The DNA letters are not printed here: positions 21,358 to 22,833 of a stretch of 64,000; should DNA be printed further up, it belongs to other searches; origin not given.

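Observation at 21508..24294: Phosphomannomutase/phosphoglucomutase fused to mannose-6-phosphate isomerase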

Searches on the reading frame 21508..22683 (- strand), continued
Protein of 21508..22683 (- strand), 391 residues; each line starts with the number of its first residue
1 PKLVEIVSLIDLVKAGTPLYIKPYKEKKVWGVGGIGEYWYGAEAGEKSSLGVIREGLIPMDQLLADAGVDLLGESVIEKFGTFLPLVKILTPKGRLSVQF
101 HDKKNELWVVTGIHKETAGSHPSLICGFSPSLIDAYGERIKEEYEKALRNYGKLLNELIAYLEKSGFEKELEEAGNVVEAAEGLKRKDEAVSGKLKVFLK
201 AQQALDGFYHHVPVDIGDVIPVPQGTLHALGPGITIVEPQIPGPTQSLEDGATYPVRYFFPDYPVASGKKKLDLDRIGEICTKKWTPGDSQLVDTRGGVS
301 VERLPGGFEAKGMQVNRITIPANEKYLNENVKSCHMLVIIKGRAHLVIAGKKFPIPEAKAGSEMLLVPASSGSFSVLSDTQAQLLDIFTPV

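Call 70: fold_search(model_id=the predicted structure, library=pdb)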
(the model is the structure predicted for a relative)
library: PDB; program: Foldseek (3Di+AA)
matches with E <= 10: 737; with E <= 0.001: 100
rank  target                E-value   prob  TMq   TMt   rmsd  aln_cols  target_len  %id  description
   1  9iit_A                7.2e-11  1.00  0.44  0.28   8.0       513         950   10  Full length structure of FKP in complex with GTP and GDP (released 2025-03-05)
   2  9iis                  1.2e-09  1.00  0.44  0.45   7.4       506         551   10  GDP-fucose pyrophosphorylase part of FKP with a SUMO tag (released 2025-03-05)
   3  9xur_A                1.1e-07  1.00  0.29  0.36  14.6       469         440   12  ADPG-bound ADP-Glucose Pyrophosphorylase (released 2026-04-08)
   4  1yp4_B                1.3e-07  1.00  0.33  0.41   9.5       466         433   13  Crystal structure of potato tuber ADP-glucose pyrophosphorylase in complex with ADP-glucose (released 2005-03-15)
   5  1yp3_D                3.7e-07  1.00  0.29  0.36  12.2       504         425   12  Crystal structure of potato tuber ADP-glucose pyrophosphorylase in complex with ATP (released 2005-03-15)
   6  8x7s_A                4.5e-07  1.00  0.28  0.37  13.7       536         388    9  Crystal structure of tlr0611 (released 2024-11-27)
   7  9xuk_A                6.4e-07  1.00  0.29  0.36  12.9       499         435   13  ADP-Glucose Pyrophosphorylase (released 2026-04-08)
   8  9xul_B                1.2e-06  1.00  0.30  0.38  12.6       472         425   13  Pi-bound ADP-Glucose Pyrophosphorylase (released 2026-04-08)
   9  1yp2_B                1.2e-06  1.00  0.30  0.38  11.7       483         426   11  Crystal structure of potato tuber ADP-glucose pyrophosphorylase (released 2005-03-15)
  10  1yp4_A                1.4e-06  1.00  0.33  0.40  10.7       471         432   11  Crystal structure of potato tuber ADP-glucose pyrophosphorylase in complex with ADP-glucose (released 2005-03-15)
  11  1yp4_C                1.6e-06  1.00  0.35  0.43   8.1       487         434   10  Crystal structure of potato tuber ADP-glucose pyrophosphorylase in complex with ADP-glucose (released 2005-03-15)
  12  5l6s_C                3.6e-06  1.00  0.29  0.38  14.2       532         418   12  Crystal structure of E. coli ADP-glucose pyrophosphorylase (AGPase) in complex with a positive allosteric regulator be (released 2016-09-07)
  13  8x7s_B                5.1e-06  1.00  0.28  0.39  14.8       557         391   10  Crystal structure of tlr0611 (released 2024-11-27)
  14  5l6v_B                5.4e-06  1.00  0.30  0.38  11.8       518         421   11  Crystal structure of E. coli ADP-glucose pyrophosphorylase (AGPase) in complex with a negative allosteric regulator ad (released 2016-09-07)
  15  1yp3_B                6.5e-06  1.00  0.31  0.39  10.8       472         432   12  Crystal structure of potato tuber ADP-glucose pyrophosphorylase in complex with ATP (released 2005-03-15)
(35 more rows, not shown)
